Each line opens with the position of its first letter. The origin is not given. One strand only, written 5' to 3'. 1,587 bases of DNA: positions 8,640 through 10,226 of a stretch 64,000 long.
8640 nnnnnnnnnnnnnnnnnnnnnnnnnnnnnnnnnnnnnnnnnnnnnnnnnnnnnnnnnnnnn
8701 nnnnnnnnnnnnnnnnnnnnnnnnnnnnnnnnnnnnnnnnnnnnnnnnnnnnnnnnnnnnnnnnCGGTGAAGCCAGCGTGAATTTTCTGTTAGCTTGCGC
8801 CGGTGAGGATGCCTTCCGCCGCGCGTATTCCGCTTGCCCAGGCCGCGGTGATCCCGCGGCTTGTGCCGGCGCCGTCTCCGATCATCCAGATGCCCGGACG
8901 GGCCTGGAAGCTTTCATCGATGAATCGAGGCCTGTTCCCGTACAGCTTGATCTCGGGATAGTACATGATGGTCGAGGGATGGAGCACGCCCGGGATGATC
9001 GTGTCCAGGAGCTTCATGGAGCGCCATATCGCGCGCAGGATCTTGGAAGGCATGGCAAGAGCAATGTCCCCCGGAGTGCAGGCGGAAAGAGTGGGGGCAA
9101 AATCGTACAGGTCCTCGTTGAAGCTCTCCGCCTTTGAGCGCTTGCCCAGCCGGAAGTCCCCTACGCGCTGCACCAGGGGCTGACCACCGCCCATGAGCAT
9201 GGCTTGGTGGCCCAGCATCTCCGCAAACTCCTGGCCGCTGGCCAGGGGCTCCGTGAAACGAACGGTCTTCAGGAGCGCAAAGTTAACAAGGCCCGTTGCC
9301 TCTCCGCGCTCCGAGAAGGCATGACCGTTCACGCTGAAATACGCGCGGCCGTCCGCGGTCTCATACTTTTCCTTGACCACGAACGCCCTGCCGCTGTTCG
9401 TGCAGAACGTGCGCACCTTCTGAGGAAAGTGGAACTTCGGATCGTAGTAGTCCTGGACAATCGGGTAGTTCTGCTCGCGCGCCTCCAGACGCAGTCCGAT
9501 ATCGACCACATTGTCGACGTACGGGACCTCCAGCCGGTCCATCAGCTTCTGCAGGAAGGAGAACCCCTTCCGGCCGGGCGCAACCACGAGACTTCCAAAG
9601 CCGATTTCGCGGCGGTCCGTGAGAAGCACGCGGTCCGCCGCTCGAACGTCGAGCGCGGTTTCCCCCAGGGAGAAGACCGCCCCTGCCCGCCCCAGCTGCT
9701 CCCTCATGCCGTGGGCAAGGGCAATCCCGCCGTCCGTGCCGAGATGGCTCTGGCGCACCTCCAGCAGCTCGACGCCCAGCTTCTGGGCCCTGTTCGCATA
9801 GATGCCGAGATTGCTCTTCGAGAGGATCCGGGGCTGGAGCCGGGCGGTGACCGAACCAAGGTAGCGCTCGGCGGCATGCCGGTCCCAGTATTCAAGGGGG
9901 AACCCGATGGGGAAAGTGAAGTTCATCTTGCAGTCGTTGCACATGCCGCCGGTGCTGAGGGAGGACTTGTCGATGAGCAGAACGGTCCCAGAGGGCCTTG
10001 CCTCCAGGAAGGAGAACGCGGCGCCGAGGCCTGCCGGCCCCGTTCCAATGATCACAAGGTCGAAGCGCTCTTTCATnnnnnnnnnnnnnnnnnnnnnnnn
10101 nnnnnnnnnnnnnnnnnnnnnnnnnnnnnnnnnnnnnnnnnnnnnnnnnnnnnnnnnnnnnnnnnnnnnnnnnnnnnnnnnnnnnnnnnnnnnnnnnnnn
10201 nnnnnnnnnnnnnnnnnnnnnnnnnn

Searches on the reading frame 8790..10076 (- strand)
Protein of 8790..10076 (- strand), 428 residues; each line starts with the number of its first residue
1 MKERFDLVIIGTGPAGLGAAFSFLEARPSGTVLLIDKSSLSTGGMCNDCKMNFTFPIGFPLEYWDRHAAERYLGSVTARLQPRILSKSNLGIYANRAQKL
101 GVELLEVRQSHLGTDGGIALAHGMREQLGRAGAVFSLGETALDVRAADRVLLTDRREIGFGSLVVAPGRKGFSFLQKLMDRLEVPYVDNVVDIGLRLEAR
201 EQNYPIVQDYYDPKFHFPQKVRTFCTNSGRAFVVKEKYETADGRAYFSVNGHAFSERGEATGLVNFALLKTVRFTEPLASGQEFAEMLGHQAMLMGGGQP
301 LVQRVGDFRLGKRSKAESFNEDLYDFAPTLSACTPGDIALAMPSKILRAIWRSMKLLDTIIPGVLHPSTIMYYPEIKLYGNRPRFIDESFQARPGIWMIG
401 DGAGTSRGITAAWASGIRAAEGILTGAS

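Call 3: search_protein_families(library=pfam, proteins=[window:8790-10076:-], max_evalue=0.01)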
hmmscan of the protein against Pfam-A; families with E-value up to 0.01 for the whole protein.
window:8790-10076:- (428 aa): 5 families
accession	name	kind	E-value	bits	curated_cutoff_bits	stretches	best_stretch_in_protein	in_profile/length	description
PF07992.20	Pyr_redox_2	-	8.9e-07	29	26.1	1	5-42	1-37/291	Pyridine nucleotide-disulphide oxidoreductase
PF21688.3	FAD-depend_C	-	0.00023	21.9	27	1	220-375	45-194/197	FAD-dependent protein, C-terminal domain-like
PF01946.23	Thi4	-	0.0021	17.8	26.2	1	5-46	18-57/235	Thi4 family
PF01266.30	DAO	-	0.0024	17.9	27.9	0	6-40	1-34/353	FAD dependent oxidoreductase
PF03486.20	HI0933_like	-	0.0065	16.4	50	0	6-39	2-33/244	HI0933-like protein Rossmann domain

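Call 5: search_protein_families(library=ncbifam, proteins=[window:8790-10076:-], max_evalue=0.01)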
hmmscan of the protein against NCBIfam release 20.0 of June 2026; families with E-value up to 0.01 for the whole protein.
window:8790-10076:- (428 aa): 10 families
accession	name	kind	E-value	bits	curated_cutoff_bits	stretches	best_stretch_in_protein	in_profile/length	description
NF003585.0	PRK05249.1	equivalog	0.00037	19.2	465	1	3-47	5-46/464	Si-specific NAD(P)(+) transhydrogenase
NF005546.0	PRK07208.1-2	equivalog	0.0033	16.1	418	1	6-47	6-45/527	hypothetical protein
NF005545.0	PRK07208.1-1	equivalog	0.0034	15.8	451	1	2-58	5-60/504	hypothetical protein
NF006593.0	PRK09126.1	equivalog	0.0044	15.9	420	1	2-41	2-39/393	5-demethoxyubiquinol-8 5-hydroxylase UbiM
TIGR02032.1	GG-red-SF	subfamily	0.0052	16.5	158.8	1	5-48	1-42/297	geranylgeranyl reductase family protein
TIGR01350.1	lipoamide_DH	equivalog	0.0058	15.4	408.8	0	5-46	2-39/461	dihydrolipoyl dehydrogenase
NF053717.1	VnlPnlRedVprA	equivalog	0.0072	15.2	600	0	2-47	4-46/481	vinyl phenol reductase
TIGR03143.1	AhpF_homolog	hypoth_equivalog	0.0073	14.9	687.65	0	1-40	1-38/555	putative alkyl hydroperoxide reductase F subunit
NF045655.1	MkRedMenJ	equivalog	0.0092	14.9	700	0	1-49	1-47/406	menaquinone reductase MenJ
NF053556.1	prodigi_MAP_PigB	equivalog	0.0097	14.3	850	0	2-58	152-204/659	prodigiosin MAP biosynthesis oxidoreductase PigB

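Call 8: find_homologous_proteins(query=window:8790-10076:-)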
Query window:8790-10076:- (428 aa): 2372 proteins with E <= 0.001 among 8000 candidates; the best 120 are listed.
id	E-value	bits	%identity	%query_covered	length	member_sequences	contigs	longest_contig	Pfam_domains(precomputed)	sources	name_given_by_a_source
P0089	9.9e-286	965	100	100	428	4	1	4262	PF07992.21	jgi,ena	-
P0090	2.3e-258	875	89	100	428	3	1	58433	PF07992.21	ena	-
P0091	1.8e-257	872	88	100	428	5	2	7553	PF07992.21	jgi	jgi:hypothetical protein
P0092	3.6e-256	868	87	100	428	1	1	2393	PF07992.21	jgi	-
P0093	6.2e-253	857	87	100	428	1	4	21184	PF07992.21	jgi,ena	jgi:uncharacterized protein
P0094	4.4e-252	855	88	99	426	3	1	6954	PF07992.21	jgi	jgi:hypothetical protein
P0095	4.3e-251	851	86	99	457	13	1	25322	PF07992.21,PF21688.4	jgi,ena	-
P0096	5.4e-247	838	85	100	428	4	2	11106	PF07992.21,PF21688.4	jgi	jgi:uncharacterized FAD-dependent dehydrogenase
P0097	2.2e-244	829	85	99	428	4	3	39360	PF07992.21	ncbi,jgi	ncbi:MAG: pyridine nucleotide-disulfide oxidoreductase [Spirochaetia bacterium]|jgi:uncharacterized 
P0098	2.4e-244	829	85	100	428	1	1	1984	PF07992.21,PF21688.4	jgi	jgi:uncharacterized FAD-dependent dehydrogenase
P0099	3.5e-243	825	84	100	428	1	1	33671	PF07992.21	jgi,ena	-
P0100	7.5e-243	824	85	100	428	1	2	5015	PF07992.21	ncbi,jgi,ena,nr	ncbi:MAG TPA: pyridine nucleotide-disulfide oxidoreductase [Spirochaetia bacterium]|nr:pyridine nucl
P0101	1.3e-242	823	85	99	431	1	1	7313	PF07992.21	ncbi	-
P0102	5.2e-242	821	82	100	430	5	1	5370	PF07992.21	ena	-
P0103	6.1e-242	821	83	100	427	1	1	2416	PF07992.21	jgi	jgi:uncharacterized FAD-dependent dehydrogenase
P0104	8.3e-242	821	83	99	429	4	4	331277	PF07992.21,PF21688.4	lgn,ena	-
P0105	6.2e-240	814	84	98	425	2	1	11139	PF07992.21,PF21688.4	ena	-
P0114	4.1e-233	792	82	99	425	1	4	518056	PF01946.24,PF01266.31,PF13450.13,PF07992.21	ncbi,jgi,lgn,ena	jgi:hypothetical protein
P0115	3.8e-232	789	80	99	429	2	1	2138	PF01266.31,PF07992.21,PF03486.21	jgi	jgi:uncharacterized FAD-dependent dehydrogenase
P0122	2.7e-230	783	80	99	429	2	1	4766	PF01266.31,PF07992.21,PF03486.21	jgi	jgi:uncharacterized FAD-dependent dehydrogenase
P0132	1.6e-226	770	79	99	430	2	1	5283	PF01946.24,PF01266.31,PF07992.21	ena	-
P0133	1.6e-226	770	79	99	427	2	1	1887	PF01946.24,PF01266.31,PF07992.21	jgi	jgi:uncharacterized FAD-dependent dehydrogenase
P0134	2.1e-226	770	80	99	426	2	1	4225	PF01266.31,PF07992.21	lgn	-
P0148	2.9e-214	730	73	100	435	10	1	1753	PF01266.31,PF07992.21,PF21688.4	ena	-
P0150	1.0e-212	725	74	99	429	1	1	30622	PF01946.24,PF01266.31,PF13450.13,PF07992.21,PF21688.4,PF03486.21,PF01134.29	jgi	jgi:uncharacterized FAD-dependent dehydrogenase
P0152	1.9e-212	724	73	99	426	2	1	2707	PF01266.31,PF07992.21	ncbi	-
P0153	1.1e-209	715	74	99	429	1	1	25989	PF01266.31,PF07992.21,PF03486.21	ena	-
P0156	5.4e-208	709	71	100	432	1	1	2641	PF01946.24,PF01266.31,PF13450.13,PF07992.21,PF01134.29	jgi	jgi:uncharacterized FAD-dependent dehydrogenase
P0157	1.3e-207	708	70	100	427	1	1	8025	PF01266.31,PF13450.13,PF07992.21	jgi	jgi:uncharacterized protein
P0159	5.9e-207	706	71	100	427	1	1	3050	PF07992.21,PF21688.4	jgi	jgi:uncharacterized FAD-dependent dehydrogenase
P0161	7.0e-207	706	73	99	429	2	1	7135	PF01266.31,PF07992.21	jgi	jgi:hypothetical protein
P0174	3.4e-199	680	74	92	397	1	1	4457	PF07992.21,PF21688.4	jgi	jgi:uncharacterized FAD-dependent dehydrogenase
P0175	2.4e-198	677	68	99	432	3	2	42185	PF01266.31,PF07992.21,PF03486.21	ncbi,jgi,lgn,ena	-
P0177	2.4e-197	674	70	99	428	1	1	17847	PF01266.31,PF07992.21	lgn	-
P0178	4.8e-197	673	69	99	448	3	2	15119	PF01266.31,PF07992.21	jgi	jgi:hypothetical protein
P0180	2.5e-195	668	68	98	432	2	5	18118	PF01946.24,PF01266.31,PF13450.13,PF07992.21,PF03486.21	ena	-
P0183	1.3e-194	665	69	98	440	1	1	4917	PF01946.24,PF01266.31,PF13450.13,PF07992.21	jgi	jgi:uncharacterized FAD-dependent dehydrogenase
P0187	1.6e-192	658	67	99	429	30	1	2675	PF01946.24,PF01266.31,PF07992.21,PF03486.21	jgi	-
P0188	1.8e-192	658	67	100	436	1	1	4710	PF01266.31,PF13450.13,PF07992.21,PF03486.21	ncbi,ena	-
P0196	1.1e-190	652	67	98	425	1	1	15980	PF01266.31,PF07992.21,PF03486.21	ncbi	-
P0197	1.3e-190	652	65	99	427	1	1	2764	PF01266.31,PF13450.13,PF07992.21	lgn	-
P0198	2.4e-190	651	67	99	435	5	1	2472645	PF01946.24,PF01266.31,PF07992.21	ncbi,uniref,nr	ncbi:hypothetical protein STHERM_c17830 [Spirochaeta thermophila DSM 6192]|uniref:FAD/NAD(P)-binding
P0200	6.3e-190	650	65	99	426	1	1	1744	PF01266.31,PF07992.21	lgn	-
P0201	1.0e-189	649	66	100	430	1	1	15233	PF01946.24,PF01266.31,PF13450.13,PF07992.21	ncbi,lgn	-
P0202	1.2e-189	649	66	99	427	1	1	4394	PF01266.31,PF07992.21,PF03486.21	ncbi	ncbi:MAG: NAD(P)/FAD-dependent oxidoreductase [Spirochaetales bacterium]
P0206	2.2e-189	648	65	99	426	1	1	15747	PF01946.24,PF01266.31,PF13450.13,PF07992.21,PF03486.21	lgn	-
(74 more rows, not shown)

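Call 17: find_encoding_contigs(protein=P0198, flank=8000, max_places=2)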
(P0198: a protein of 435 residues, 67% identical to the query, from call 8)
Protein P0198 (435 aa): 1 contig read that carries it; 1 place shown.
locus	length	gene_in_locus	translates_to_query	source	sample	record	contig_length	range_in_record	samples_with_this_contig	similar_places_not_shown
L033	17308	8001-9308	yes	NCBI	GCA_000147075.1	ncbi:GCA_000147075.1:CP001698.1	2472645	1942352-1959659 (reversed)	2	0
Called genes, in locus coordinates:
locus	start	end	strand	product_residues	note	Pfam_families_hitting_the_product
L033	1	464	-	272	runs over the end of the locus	PF01609:DDE_Tnp_1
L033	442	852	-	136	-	PF05598:DUF772 (weak)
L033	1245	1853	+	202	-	-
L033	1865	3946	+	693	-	PF01464:SLT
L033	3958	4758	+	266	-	PF02673:BacA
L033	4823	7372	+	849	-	PF17854:FtsK_alpha, PF01580:FtsK_SpoIIIE, PF09397:FtsK_gamma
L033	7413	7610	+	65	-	-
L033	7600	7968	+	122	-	PF10097:DUF2335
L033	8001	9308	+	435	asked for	PF01266:DAO (faint), PF01946:Thi4, PF07992:Pyr_redox_2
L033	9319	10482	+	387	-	PF00768:Peptidase_S11, PF13354:Beta-lactamase2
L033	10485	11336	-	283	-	PF01073:3Beta_HSD (weak), PF01370:Epimerase (faint), PF05368:NmrA, PF13460:NAD_binding_10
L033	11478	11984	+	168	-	PF00515:TPR_1 (faint), PF07719:TPR_2 (faint)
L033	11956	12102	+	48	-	-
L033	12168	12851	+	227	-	PF00753:Lactamase_B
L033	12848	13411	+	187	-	PF13302:Acetyltransf_3, PF00583:Acetyltransf_1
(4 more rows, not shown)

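Call 18: find_encoding_contigs(protein=P0114, flank=8000, max_places=2)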
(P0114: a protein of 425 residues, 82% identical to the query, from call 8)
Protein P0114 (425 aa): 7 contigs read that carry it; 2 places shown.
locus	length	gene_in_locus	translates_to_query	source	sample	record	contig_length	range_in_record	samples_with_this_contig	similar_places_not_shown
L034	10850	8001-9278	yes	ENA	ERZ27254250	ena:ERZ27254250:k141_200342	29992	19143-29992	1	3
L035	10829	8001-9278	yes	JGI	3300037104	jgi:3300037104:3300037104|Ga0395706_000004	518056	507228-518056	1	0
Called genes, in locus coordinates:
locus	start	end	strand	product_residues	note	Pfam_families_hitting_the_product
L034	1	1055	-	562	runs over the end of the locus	PF02463:SMC_N (faint), PF00005:ABC_tran, PF13476:AAA_23 (faint), PF13555:AAA_29 (faint), PF00350:Dynamin_N (faint), PF01926:MMR_HSR1 (faint), PF12848:ABC_tran_Xtn, PF00005:ABC_tran, +1 more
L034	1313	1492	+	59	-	PF01584:CheW (weak)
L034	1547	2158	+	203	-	PF00485:PRK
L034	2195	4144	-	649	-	PF08448:PAS_4, PF13188:PAS_8 (faint), PF00989:PAS, PF08448:PAS_4, PF13426:PAS_9 (weak), PF00512:HisKA (weak), PF02518:HATPase_c, PF00072:Response_reg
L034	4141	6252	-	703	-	PF00672:HAMP, PF06103:DUF948 (weak), PF00015:MCPsignal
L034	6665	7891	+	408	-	PF00365:PFK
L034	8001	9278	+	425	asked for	PF01266:DAO (faint), PF01946:Thi4 (faint), PF07992:Pyr_redox_2 (faint), PF13450:NAD_binding_8 (faint)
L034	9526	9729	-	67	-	-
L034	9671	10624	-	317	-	PF00107:ADH_zinc_N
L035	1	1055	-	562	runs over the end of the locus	PF02463:SMC_N (faint), PF00005:ABC_tran, PF13476:AAA_23 (faint), PF13555:AAA_29 (faint), PF00350:Dynamin_N (faint), PF01926:MMR_HSR1 (faint), PF12848:ABC_tran_Xtn, PF00005:ABC_tran, +1 more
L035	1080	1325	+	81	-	-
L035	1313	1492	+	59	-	PF01584:CheW (weak)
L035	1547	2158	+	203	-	PF00485:PRK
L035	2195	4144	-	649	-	PF08448:PAS_4, PF13188:PAS_8 (faint), PF00989:PAS, PF08448:PAS_4, PF13426:PAS_9 (weak), PF00512:HisKA (weak), PF02518:HATPase_c, PF00072:Response_reg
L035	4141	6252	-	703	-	PF00672:HAMP, PF06103:DUF948 (weak), PF00015:MCPsignal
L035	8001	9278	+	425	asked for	PF01266:DAO (faint), PF01946:Thi4 (faint), PF07992:Pyr_redox_2 (faint), PF13450:NAD_binding_8 (faint)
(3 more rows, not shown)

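Call 19: find_encoding_contigs(protein=P0104, flank=8000, max_places=2)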
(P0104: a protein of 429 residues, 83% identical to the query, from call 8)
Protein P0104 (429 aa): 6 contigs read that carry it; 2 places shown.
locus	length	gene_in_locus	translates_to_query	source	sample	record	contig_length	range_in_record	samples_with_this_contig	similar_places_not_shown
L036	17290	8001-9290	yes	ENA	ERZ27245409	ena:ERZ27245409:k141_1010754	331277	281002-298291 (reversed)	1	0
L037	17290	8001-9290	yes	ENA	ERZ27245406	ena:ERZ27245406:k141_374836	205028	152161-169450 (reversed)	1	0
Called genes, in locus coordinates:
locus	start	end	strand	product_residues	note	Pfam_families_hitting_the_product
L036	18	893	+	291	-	-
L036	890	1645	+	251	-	PF12695:Abhydrolase_5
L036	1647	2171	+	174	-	-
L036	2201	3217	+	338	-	PF14249:Tocopherol_cycl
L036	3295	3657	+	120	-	PF00903:Glyoxalase (weak), PF22677:Ble-like_N (weak), PF18029:Glyoxalase_6 (weak)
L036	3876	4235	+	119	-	PF04205:FMN_bind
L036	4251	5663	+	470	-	PF00890:FAD_binding_2, PF01134:GIDA (faint), PF01266:DAO, PF01494:FAD_binding_3 (faint), PF03486:HI0933_like, PF07992:Pyr_redox_2, PF12831:FAD_oxidored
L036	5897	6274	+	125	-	-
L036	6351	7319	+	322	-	PF00903:Glyoxalase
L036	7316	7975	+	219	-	PF02230:Abhydrolase_2, PF12146:Hydrolase_4 (faint)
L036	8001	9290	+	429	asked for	PF07992:Pyr_redox_2 (faint), PF21688:FAD-depend_C (weak)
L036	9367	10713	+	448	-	PF05201:GlutR_N, PF01488:Shikimate_DH, PF00745:GlutR_dimer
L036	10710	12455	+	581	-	PF01379:Porphobil_deam, PF03900:Porphobil_deamC (weak), PF02602:HEM4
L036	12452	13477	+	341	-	PF00490:ALAD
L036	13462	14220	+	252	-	PF06778:Chlor_dismutase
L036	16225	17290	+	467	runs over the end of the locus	PF01266:DAO (faint), PF01593:Amino_oxidase, PF07992:Pyr_redox_2 (faint), PF13450:NAD_binding_8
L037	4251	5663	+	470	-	PF00890:FAD_binding_2, PF01134:GIDA (faint), PF01266:DAO, PF01494:FAD_binding_3 (faint), PF03486:HI0933_like, PF07992:Pyr_redox_2, PF12831:FAD_oxidored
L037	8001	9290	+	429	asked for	PF07992:Pyr_redox_2 (faint), PF21688:FAD-depend_C (weak)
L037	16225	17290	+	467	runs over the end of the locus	PF01266:DAO (faint), PF01593:Amino_oxidase, PF07992:Pyr_redox_2 (faint), PF13450:NAD_binding_8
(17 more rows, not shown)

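Call 20: find_related_loci(query=window:8790-10076:-, collection=metagenome_contigs, flank=8000)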
Query window:8790-10076:- (428 aa) in metagenome_contigs; peptide patterns used: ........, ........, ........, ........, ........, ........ (x = any residue, [..] = any of these).
501 stretches matched a pattern; 410 encode a relative of the query (tblastn E <= 1e-3); the best 80 are kept; 80 distinct loci.
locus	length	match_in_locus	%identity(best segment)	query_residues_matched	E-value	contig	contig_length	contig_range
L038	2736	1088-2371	100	1-428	0e+0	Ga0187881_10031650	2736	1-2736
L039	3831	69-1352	100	1-428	0e+0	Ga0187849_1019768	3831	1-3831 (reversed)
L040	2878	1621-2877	100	1-419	0e+0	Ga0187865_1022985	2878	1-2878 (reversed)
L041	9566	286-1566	88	1-427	0e+0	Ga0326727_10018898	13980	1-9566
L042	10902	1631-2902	88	1-424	0e+0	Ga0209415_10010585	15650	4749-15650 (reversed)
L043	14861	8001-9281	87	1-427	0e+0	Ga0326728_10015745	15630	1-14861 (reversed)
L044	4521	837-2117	85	1-427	0e+0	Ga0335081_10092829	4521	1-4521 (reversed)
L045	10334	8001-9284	84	1-428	0e+0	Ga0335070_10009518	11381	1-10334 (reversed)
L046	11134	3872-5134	84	4-424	0e+0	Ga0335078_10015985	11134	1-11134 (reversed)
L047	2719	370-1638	80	3-425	0e+0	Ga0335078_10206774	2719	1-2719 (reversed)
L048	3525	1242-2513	80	1-424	0e+0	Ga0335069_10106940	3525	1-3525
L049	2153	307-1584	78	3-428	0e+0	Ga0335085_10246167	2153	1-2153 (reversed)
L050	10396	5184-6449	79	3-424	0e+0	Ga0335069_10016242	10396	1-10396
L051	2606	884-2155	78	1-424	0e+0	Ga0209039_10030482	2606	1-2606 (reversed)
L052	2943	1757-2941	77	3-397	0e+0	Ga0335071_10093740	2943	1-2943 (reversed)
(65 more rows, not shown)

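Call 23: search_solved_structures(query=window:8790-10076:-, max_evalue=0.01, show_alignments=1)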
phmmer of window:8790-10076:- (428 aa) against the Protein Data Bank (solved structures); distinct sequences matched with E-value up to 0.01: 1.
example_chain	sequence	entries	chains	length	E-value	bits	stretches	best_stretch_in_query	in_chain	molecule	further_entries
3nlc_A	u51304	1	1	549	0.0022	20.3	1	219-423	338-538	Uncharacterized protein VP0956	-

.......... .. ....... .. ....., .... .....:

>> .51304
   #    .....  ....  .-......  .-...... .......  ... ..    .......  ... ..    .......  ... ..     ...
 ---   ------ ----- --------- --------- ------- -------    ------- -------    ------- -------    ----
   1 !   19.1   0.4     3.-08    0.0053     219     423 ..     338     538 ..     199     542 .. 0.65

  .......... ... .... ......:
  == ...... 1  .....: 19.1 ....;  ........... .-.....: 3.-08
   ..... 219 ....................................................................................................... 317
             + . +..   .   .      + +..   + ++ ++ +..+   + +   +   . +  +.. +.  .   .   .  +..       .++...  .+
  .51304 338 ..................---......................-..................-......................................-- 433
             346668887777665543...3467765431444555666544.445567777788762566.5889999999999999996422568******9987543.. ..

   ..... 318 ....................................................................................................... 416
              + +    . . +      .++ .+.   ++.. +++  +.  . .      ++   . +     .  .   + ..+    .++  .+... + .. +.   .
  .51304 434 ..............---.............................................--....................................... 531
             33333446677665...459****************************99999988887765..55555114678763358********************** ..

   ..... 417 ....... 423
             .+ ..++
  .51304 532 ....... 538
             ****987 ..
